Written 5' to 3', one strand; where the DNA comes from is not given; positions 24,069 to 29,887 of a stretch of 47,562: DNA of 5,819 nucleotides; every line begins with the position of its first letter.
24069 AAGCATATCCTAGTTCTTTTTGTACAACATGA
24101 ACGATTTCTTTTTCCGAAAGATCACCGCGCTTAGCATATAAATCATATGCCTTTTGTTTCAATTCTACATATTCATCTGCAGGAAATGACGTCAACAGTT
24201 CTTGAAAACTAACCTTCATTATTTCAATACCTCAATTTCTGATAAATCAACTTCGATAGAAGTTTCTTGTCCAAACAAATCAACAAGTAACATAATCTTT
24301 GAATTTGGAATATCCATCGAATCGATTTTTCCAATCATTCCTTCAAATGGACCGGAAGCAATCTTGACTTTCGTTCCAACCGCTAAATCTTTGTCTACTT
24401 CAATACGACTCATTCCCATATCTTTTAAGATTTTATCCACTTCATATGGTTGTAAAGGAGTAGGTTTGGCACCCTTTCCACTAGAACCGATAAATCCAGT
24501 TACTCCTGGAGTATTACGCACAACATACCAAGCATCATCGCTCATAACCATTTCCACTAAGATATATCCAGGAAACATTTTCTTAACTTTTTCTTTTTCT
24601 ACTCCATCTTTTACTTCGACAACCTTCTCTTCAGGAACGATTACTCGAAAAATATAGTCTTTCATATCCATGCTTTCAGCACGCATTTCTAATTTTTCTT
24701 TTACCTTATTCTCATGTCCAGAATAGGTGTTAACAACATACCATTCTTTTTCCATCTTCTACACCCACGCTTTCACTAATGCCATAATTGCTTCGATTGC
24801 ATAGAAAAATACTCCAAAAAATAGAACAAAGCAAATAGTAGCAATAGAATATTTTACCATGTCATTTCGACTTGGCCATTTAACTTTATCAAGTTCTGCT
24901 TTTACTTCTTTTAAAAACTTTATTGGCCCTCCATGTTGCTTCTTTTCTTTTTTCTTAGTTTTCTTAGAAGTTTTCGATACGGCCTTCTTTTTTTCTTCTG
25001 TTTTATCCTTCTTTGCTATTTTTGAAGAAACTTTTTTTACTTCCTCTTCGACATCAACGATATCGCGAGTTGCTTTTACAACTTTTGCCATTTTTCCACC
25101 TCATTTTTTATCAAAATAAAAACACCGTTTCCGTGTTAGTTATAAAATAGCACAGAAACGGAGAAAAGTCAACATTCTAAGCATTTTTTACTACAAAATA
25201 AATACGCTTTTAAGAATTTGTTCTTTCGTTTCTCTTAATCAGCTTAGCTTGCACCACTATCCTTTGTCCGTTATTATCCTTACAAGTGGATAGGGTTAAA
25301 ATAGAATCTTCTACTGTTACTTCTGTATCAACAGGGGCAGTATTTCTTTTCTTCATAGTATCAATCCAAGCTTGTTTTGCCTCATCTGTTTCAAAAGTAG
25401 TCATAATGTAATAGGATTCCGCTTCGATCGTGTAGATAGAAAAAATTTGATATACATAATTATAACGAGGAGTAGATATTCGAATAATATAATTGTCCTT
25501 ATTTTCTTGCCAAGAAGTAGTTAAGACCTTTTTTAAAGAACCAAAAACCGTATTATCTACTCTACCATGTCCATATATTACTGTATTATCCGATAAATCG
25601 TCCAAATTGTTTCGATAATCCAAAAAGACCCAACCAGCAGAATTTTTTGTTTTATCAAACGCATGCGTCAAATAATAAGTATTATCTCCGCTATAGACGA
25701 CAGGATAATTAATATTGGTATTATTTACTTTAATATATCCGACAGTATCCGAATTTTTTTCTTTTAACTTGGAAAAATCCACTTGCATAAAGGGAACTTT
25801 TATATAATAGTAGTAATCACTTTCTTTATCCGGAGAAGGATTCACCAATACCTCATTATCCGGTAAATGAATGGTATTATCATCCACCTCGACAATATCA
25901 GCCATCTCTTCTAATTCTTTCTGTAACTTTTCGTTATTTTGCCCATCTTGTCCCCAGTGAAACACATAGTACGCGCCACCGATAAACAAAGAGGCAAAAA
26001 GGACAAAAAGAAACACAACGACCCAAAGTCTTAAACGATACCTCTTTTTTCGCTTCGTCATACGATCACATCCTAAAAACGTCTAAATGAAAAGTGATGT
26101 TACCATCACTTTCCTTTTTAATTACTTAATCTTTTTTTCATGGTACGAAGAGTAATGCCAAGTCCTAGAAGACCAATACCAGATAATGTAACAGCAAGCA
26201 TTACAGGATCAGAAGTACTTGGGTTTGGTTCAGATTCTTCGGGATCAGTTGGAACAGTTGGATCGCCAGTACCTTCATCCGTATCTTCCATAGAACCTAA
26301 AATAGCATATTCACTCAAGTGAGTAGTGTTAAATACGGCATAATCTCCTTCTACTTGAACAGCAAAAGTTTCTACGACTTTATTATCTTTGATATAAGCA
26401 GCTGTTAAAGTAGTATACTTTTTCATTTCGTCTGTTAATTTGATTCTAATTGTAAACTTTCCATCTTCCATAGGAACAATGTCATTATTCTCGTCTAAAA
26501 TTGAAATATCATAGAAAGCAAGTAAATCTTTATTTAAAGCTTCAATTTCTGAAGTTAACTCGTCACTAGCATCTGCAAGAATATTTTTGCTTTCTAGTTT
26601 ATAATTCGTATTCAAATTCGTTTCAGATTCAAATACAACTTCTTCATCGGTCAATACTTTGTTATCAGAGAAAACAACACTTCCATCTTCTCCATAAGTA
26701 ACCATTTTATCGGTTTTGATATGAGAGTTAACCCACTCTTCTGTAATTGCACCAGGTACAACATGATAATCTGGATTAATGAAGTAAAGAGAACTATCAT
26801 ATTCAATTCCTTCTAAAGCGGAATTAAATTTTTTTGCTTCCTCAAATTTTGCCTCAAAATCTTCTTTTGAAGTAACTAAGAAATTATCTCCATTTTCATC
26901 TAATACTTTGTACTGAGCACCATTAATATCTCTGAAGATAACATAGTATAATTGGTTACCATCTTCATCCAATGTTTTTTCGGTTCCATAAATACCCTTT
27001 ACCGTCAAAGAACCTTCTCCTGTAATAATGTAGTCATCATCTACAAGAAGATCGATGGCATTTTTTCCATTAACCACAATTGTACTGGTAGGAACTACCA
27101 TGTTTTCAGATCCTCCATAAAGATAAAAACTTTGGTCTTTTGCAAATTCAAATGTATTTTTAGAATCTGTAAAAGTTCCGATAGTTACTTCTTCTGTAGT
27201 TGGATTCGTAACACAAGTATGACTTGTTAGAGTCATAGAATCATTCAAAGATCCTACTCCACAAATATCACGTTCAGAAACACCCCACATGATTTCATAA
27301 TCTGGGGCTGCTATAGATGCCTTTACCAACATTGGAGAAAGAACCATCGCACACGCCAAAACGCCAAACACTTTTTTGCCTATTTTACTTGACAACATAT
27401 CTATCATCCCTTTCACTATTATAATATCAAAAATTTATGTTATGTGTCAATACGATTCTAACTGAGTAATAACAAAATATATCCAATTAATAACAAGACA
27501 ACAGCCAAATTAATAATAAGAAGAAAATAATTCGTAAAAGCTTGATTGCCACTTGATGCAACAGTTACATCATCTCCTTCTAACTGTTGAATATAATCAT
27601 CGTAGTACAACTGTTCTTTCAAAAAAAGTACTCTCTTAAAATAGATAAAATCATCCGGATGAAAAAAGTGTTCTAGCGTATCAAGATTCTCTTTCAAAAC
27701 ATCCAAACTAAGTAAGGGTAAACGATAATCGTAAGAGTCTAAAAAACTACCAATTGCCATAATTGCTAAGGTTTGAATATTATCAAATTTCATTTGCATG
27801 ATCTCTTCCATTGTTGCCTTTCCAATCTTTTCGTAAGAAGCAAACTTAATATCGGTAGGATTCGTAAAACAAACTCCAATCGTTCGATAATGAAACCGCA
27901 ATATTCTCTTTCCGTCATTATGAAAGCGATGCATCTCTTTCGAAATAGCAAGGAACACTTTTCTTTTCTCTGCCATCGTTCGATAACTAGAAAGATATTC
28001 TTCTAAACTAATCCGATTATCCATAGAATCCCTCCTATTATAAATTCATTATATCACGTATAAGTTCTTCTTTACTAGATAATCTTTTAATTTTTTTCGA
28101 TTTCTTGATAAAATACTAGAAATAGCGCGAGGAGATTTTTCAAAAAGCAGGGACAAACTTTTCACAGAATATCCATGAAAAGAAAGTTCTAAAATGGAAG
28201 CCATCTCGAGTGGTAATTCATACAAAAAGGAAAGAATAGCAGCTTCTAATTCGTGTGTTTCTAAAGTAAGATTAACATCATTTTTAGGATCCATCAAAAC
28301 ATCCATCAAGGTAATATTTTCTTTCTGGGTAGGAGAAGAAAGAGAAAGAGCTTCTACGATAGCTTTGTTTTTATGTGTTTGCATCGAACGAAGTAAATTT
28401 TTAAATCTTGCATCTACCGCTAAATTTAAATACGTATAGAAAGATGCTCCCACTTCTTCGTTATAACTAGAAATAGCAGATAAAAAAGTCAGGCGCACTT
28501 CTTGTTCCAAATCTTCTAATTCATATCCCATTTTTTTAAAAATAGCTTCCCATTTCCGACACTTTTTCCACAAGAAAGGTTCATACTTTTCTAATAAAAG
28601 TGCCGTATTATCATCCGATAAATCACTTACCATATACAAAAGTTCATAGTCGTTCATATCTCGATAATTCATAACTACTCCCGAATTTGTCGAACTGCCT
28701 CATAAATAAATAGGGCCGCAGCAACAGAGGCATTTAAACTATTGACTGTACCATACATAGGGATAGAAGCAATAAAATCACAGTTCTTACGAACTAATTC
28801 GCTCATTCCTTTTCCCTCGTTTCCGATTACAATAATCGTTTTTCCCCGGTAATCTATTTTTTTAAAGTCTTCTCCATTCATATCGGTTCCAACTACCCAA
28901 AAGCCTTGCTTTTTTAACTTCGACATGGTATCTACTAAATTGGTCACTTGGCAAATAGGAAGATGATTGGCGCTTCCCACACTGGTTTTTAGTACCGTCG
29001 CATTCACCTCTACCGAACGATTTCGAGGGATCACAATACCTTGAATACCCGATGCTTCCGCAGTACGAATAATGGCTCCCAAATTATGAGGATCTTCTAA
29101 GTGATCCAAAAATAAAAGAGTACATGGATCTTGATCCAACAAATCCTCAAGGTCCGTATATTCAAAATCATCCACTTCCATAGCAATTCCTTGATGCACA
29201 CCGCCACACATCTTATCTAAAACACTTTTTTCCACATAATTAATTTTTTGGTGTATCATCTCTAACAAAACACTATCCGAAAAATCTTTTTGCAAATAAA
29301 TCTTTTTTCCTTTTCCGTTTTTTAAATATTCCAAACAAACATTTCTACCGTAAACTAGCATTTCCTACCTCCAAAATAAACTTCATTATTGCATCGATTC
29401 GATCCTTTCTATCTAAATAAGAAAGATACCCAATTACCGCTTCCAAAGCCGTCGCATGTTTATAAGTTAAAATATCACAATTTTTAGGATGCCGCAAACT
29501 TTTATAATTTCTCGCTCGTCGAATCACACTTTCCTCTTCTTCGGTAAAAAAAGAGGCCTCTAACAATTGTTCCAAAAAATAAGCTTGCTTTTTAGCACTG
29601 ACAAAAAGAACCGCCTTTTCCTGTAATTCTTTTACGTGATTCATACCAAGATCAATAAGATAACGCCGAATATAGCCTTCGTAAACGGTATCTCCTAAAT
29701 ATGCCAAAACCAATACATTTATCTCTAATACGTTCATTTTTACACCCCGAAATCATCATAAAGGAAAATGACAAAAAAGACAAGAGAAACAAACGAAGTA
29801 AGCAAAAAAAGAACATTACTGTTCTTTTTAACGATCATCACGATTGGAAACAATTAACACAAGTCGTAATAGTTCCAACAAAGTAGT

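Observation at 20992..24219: A three-gene insertion splits the normally contiguous secE-nusG-rplK-rplA array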

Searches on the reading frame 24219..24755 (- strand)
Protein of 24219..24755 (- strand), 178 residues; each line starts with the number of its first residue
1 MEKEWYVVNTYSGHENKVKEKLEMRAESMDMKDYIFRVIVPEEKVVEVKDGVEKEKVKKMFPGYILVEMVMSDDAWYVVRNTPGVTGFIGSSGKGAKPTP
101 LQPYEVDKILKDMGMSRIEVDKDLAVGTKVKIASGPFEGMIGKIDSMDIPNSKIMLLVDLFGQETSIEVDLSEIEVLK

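Call 3: search_protein_families(library=pfam, proteins=[window:24219-24755:-], max_evalue=0.1)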
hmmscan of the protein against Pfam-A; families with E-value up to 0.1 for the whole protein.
window:24219-24755:- (178 aa): 3 families
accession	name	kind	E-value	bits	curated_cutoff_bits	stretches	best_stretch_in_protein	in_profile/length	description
PF02357.24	NusG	-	2.9e-31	108.3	22.2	1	3-110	1-93/93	Transcription termination factor nusG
PF23290.1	KOW5_SPT5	-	0.01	15.8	27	1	126-145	2-21/46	Transcription elongation factor SPT5, fifth KOW domain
PF00467.35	KOW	-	0.016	15.5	22.3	1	126-145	1-20/32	KOW motif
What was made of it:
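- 24219..24755 (-): nusG, the upstream anchor of the junction. Pfam NusG, 108 bits (call 3).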

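Call 14: find_related_loci(query=window:24219-24755:-, collection=genome_contigs, flank=8000)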
Query window:24219-24755:- (178 aa) in genome_contigs; peptide patterns used: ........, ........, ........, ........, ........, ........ (x = any residue, [..] = any of these).
416 stretches matched a pattern; 384 encode a relative of the query (tblastn E <= 1e-3); the best 80 are kept; 80 distinct loci.
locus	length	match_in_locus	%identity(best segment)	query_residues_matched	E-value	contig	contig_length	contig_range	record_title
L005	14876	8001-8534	90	1-178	1e-104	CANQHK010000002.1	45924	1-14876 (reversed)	MAG: uncultured Bacilli bacterium isolate Lapin-030__bin61 genome assembly, contig: Lapin-030__NODE_1147_length_45924_co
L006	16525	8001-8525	83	1-175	3e-99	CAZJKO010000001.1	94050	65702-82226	MAG TPA_asm: uncultured Muribaculaceae bacterium isolate SRP287540_co1_54 genome assembly, contig: NODE_145_length_94050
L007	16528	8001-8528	85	1-176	3e-98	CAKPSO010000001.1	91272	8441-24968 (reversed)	MAG: uncultured Bacilli bacterium isolate REFINED_METABAT215_TOP10_CONTIGS_1500_ASSEMBLY_K77_MERGED__Hadza_MoBio_hadza-I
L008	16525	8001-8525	83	1-175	3e-98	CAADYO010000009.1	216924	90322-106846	MAG TPA_asm: Bacilli bacterium, isolate HGM10849, WGS project CAADYO010000000 data, contig: ERS396355_17_k85_57736, whol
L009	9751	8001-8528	84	1-176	2e-98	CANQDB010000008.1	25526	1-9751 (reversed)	MAG: uncultured Bacilli bacterium isolate Lapin-003-2__bin48 genome assembly, contig: Lapin-003-2__NODE_1867_length_2552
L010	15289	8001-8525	83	1-175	1e-97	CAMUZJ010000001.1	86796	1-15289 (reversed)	MAG TPA_asm: uncultured Firmicutes bacterium isolate SRR8387720_bin.18_metaWRAP_v1.3_MAG genome assembly, contig: ERZ142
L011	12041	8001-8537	84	1-178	9e-98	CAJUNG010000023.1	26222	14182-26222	MAG TPA_asm: uncultured Bacilli bacterium isolate MGBC162581 genome assembly, contig: MGBC162581.23, whole genome shotgu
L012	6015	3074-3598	82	1-175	1e-97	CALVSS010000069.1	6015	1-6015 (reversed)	MAG: uncultured Bacilli bacterium isolate BRZ_IM__bin73 genome assembly, contig: BRZ_IM__NODE_12808_length_6015_cov_4.28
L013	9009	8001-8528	82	1-176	2e-97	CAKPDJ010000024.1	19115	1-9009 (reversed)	MAG: uncultured Bacilli bacterium isolate REFINED_METABAT215_TOP10_CONTIGS_1500_ASSEMBLY_K77_MERGED__Hadza_PheChl_Fiber-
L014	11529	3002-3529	81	1-176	3e-97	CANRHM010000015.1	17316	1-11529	MAG: uncultured Bacilli bacterium isolate Lapin-032__bin119 genome assembly, contig: Lapin-032__NODE_4874_length_17316_c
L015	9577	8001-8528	83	1-176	2e-97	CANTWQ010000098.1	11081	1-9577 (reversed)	MAG: uncultured Bacilli bacterium isolate dsm_us_coassembly__bin27 genome assembly, contig: dsm_us_coassembly__k59_11389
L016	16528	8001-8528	81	1-176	3e-97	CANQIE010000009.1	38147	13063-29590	MAG: uncultured Bacilli bacterium isolate Lapin-030__bin56 genome assembly, contig: Lapin-030__NODE_1548_length_38147_co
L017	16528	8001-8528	84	1-176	4e-97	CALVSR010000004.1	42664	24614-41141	MAG: uncultured Bacilli bacterium isolate BRZ_GB__bin120 genome assembly, contig: BRZ_GB__NODE_1351_length_42664_cov_5.8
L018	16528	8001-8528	82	1-176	9e-97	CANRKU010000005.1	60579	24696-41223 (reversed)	MAG: uncultured Bacilli bacterium isolate Lapin-033__bin46 genome assembly, contig: Lapin-033__NODE_346_length_60579_cov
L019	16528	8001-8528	81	1-176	7e-97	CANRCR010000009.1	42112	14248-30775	MAG: uncultured Bacilli bacterium isolate Lapin-026__bin36 genome assembly, contig: Lapin-026__NODE_929_length_42112_cov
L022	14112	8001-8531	83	1-177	6e-97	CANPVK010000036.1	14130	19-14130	MAG: uncultured Bacilli bacterium isolate Lapin-001__bin29 genome assembly, contig: Lapin-001__NODE_4182_length_14130_co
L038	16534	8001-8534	79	1-178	5e-95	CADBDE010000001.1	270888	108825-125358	MAG: uncultured Erysipelotrichaceae bacterium isolate RUG13868 genome assembly, contig: RUG13868_asm_1, whole genome sho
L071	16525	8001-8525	75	2-175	6e-87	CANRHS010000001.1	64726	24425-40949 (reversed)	MAG: uncultured Bacilli bacterium isolate Lapin-023__bin34 genome assembly, contig: Lapin-023__NODE_617_length_64726_cov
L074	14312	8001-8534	73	1-177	3e-86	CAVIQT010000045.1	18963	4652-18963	Phocaeicola vulgatus isolate H07681-L1_cleanbin_000049 genome assembly, contig: Spades_H07681-L1_contig_1815, whole geno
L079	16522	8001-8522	72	1-174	6e-86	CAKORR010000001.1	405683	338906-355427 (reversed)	MAG: uncultured Bacilli bacterium isolate REFINED_METABAT215_TOP10_CONTIGS_1500_ASSEMBLY_K77_MERGED__Hadza_MoBio_hadza-A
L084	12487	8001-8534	72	1-177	3e-85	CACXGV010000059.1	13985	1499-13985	MAG: uncultured Erysipelotrichaceae bacterium isolate RUG11246 genome assembly, contig: RUG11246_asm_59, whole genome sh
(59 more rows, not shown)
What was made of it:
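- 24219..24755 (-): It is 71-90% identical to NusG in 80 related genomes (call 14).
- Relatives have small genomes, for example a 1.31-Mb closed genome (call 14).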

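Call 80: search_protein_families(library=pfam, proteins=[L071:8536-9234:+, L071:9561-11060:+, L071:11555-12820:+, L071:12804-13781:+, L071:13774-14763:+, L074:8611-9027:+, L084:8621-10057:+, L079:10778-12253:-, L022:8561-8884:+, L038:11920-13107:+], max_evalue=0.001)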
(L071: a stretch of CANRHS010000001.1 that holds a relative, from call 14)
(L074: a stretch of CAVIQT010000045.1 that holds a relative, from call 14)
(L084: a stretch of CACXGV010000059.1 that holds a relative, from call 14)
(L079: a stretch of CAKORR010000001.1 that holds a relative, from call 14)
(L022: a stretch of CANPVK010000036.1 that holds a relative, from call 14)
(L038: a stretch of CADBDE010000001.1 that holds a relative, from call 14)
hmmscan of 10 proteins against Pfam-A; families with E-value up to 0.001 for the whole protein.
L071:8536-9234:+ (232 aa): 0 families

L071:9561-11060:+ (499 aa): 0 families

L071:11555-12820:+ (421 aa): 1 family
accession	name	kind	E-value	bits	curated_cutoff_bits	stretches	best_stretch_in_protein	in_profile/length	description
PF00589.27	Phage_integrase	-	4.6e-26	92.1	27.1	1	235-406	5-169/172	Phage integrase family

L071:12804-13781:+ (325 aa): 1 family
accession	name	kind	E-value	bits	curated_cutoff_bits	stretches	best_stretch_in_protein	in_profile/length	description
PF00589.27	Phage_integrase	-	3.3e-23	82.7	27.1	1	125-297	13-169/172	Phage integrase family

L071:13774-14763:+ (329 aa): 4 families
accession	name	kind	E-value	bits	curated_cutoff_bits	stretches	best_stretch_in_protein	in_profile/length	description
PF00589.27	Phage_integrase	-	4.8e-35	121.3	27.1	1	125-292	2-170/172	Phage integrase family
PF02899.23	Phage_int_SAM_1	-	1.6e-07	31.9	22.3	1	14-95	4-78/83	Phage integrase, N-terminal SAM-like domain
PF13102.12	Phage_int_SAM_5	-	2.3e-07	31.5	22.3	1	12-94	4-80/98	Phage integrase SAM-like domain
PF13495.12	Phage_int_SAM_4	-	1.6e-05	25.6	27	1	27-96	17-78/85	Phage integrase, N-terminal SAM-like domain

L074:8611-9027:+ (138 aa): 0 families

L084:8621-10057:+ (478 aa): 2 families
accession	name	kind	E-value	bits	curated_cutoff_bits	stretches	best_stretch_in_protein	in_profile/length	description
PF04542.20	Sigma70_r2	-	5.7e-15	55.3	24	1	31-101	1-70/71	Sigma-70 region 2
PF04545.22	Sigma70_r4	-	1.2e-10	41.2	24.1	1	153-200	4-47/50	Sigma-70, region 4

L079:10778-12253:- (491 aa): 3 families
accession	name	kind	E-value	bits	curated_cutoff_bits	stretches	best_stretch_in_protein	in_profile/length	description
PF07508.19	Recombinase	-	6.2e-20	71.8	21.1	1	151-275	2-102/102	Recombinase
PF00239.26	Resolvase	-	7.8e-14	52.4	23.3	1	8-126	29-144/145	Resolvase, N terminal domain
PF13408.12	Zn_ribbon_recom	-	3e-07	31.2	25.3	1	287-344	1-58/58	Recombinase zinc beta ribbon domain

L022:8561-8884:+ (107 aa): 0 families

L038:11920-13107:+ (395 aa): 1 family
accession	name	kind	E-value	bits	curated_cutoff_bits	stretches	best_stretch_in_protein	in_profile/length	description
PF07963.17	N_methyl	-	2.6e-07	30.4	21.2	1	2-26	3-27/27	Prokaryotic N-terminal methylation motif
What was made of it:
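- In some relatives the site, or the position just after nusG, holds integrases or a recombinase (call 80).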

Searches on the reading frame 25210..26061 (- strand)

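Call 3: search_protein_families(library=pfam, proteins=[window:25210-26061:-], max_evalue=0.1)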
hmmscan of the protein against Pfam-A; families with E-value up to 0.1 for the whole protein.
window:25210-26061:- (283 aa): 2 families
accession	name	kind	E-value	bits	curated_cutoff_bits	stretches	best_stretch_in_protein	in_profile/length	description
PF04203.18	Sortase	-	6.8e-15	55.4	26.6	1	110-274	1-124/125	Sortase domain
PF14902.11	DUF4494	-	0.044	14.1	27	1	69-115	61-105/139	Domain of unknown function (DUF4494)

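Call 32: search_protein_families(library=ncbifam, proteins=[window:25210-26061:-], max_evalue=0.01)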
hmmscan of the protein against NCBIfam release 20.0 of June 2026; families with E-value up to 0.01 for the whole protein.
window:25210-26061:- (283 aa): 3 families
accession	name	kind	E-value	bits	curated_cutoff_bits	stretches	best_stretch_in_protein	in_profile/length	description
TIGR03064.1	sortase_srtB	equivalog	1.1e-45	155.8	153.75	1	93-270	59-235/235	class B sortase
NF040525.1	SrtB_LPKTxSAVK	exception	9.5e-18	64.1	200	1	93-264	52-227/261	class B sortase, LPKTxAVK-specific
NF033747.1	class_E_sortase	subfamily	0.0056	16.5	160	0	193-277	140-208/211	class E sortase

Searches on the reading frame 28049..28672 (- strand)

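Call 18: search_protein_families(library=ncbifam, proteins=[window:28049-28672:-], max_evalue=0.001)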
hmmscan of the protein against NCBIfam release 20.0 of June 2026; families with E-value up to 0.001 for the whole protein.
window:28049-28672:- (207 aa): 18 families
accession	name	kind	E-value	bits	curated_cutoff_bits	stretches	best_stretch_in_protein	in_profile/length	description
TIGR02937.1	sigma70-ECF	superfamily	7.6e-17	61.4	42.9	1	26-199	6-165/165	sigma-70 family RNA polymerase sigma factor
NF006147.0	PRK08295.1-4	equivalog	2.2e-14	53.5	212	1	2-199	3-200/201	RNA polymerase factor sigma-70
TIGR02859.1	spore_sigH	equivalog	2.3e-11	43.6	294.8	1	3-199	1-197/198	RNA polymerase sporulation sigma factor SigH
NF006148.0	PRK08295.1-5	equivalog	5.3e-11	42.2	208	1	2-203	14-215/218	RNA polymerase sporulation sigma factor SigH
NF006146.0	PRK08295.1-3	equivalog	4.3e-10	39.5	414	1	2-200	12-210/218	RNA polymerase factor sigma-70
NF006145.0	PRK08295.1-2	equivalog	1.1e-08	34.7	212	1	3-202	14-213/213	RNA polymerase sporulation sigma factor SigH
NF058625.1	sigma_PG0214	equivalog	3.6e-06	26.8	130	1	97-205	60-167/170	GFO_1088 family ECF-type sigma factor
TIGR02985.1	Sig70_bacteroi1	subfamily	2.7e-05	24.4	126.4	1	50-199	26-162/162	RNA polymerase sigma-70 factor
TIGR02479.1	FliA_WhiG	subfamily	6.1e-05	22.9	189.6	0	49-98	23-72/224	FliA/WhiG family RNA polymerase sigma factor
TIGR02980.1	SigBFG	subfamily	7.1e-05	22.6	234.35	0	30-82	12-60/227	SigB/SigF/SigG family RNA polymerase sigma factor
NF006176.0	PRK08311.2-4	equivalog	7.2e-05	22.3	260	1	26-146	31-148/249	RNA polymerase sigma factor SigI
NF004471.0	PRK05803.1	subfamily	8.1e-05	22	252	1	45-140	70-164/235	RNA polymerase sporulation sigma factor SigK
NF006174.0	PRK08311.2-2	equivalog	9.8e-05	21.7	319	1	24-117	33-124/252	RNA polymerase sigma factor SigI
TIGR02984.1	Sig-70_plancto1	subfamily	0.00016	21.3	183.75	1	53-199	39-188/189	RNA polymerase sigma-70 factor, Planctomycetaceae-specific subfamily 1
NF007230.0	PRK09648.1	subfamily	0.00017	21.4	209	1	22-103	27-107/195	RNA polymerase sigma factor ShbA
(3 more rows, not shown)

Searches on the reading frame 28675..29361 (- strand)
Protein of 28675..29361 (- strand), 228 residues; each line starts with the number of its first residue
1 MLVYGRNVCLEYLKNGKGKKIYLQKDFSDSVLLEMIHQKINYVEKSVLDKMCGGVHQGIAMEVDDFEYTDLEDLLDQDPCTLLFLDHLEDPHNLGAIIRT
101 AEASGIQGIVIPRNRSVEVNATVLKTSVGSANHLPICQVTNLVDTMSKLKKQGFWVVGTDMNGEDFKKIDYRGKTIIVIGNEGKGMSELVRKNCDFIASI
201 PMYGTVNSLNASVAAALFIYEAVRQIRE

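Call 18: search_protein_families(library=ncbifam, proteins=[window:28675-29361:-], max_evalue=0.001)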
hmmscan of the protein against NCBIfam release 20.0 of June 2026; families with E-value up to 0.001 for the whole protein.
window:28675-29361:- (228 aa): 9 families
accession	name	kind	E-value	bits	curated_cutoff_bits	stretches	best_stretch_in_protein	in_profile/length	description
TIGR00186.1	rRNA_methyl_3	equivalog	7e-69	231.9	160.15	1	2-225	4-239/240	23S rRNA (guanosine(2251)-2'-O)-methyltransferase RlmB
NF008386.0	PRK11181.1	equivalog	2.3e-52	177.7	366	1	32-226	36-242/244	23S rRNA (guanosine(2251)-2'-O)-methyltransferase RlmB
NF008295.0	PRK11081.1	equivalog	4e-28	98.5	227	1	68-226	6-165/230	tRNA (guanosine(18)-2'-O)-methyltransferase TrmH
NF008117.0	PRK10864.1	equivalog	6e-26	91.4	267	1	42-225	155-341/344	tRNA/rRNA methyltransferase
NF000477.1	NshR_TsnR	equivalog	4.7e-12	45.9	425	1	70-223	107-261/266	NshR/TsnR family 23S rRNA methyltransferase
TIGR00185.1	tRNA_yibK_trmL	equivalog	1.1e-10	41.6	190.6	1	87-227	8-149/154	tRNA (uridine(34)/cytosine(34)/5-carboxymethylaminomethyluridine(34)-2'-O)-methyltransferase TrmL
NF000035.1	nosihep_NshR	exception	5.1e-09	36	500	1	83-221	119-259/274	NshR family nosiheptide/thiostrepton resistance 23S rRNA methyltransferase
TIGR00050.1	rRNA_methyl_1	subfamily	5.5e-08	33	167.15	1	88-224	12-155/233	TrmJ/YjtD family RNA methyltransferase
NF007752.0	PRK10433.1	equivalog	0.0009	18.8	212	0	170-222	103-155/228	tRNA/rRNA methyltransferase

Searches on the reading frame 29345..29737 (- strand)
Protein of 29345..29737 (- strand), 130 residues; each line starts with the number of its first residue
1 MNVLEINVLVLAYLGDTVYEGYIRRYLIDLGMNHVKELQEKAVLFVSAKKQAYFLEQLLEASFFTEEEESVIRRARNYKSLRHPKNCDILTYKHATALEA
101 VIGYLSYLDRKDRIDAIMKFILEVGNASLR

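Call 18: search_protein_families(library=ncbifam, proteins=[window:29345-29737:-], max_evalue=0.001)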
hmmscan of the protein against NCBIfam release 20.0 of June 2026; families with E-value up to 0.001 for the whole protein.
window:29345-29737:- (130 aa): 0 families

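Call 25: search_protein_families(library=pfam, proteins=[window:29345-29737:-], max_evalue=0.001)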
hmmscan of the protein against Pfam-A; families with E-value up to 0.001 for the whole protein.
window:29345-29737:- (130 aa): 1 family
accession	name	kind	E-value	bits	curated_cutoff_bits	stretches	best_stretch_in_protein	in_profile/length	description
PF00636.31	Ribonuclease_3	-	1.5e-19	71.1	27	1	10-106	2-98/102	Ribonuclease III domain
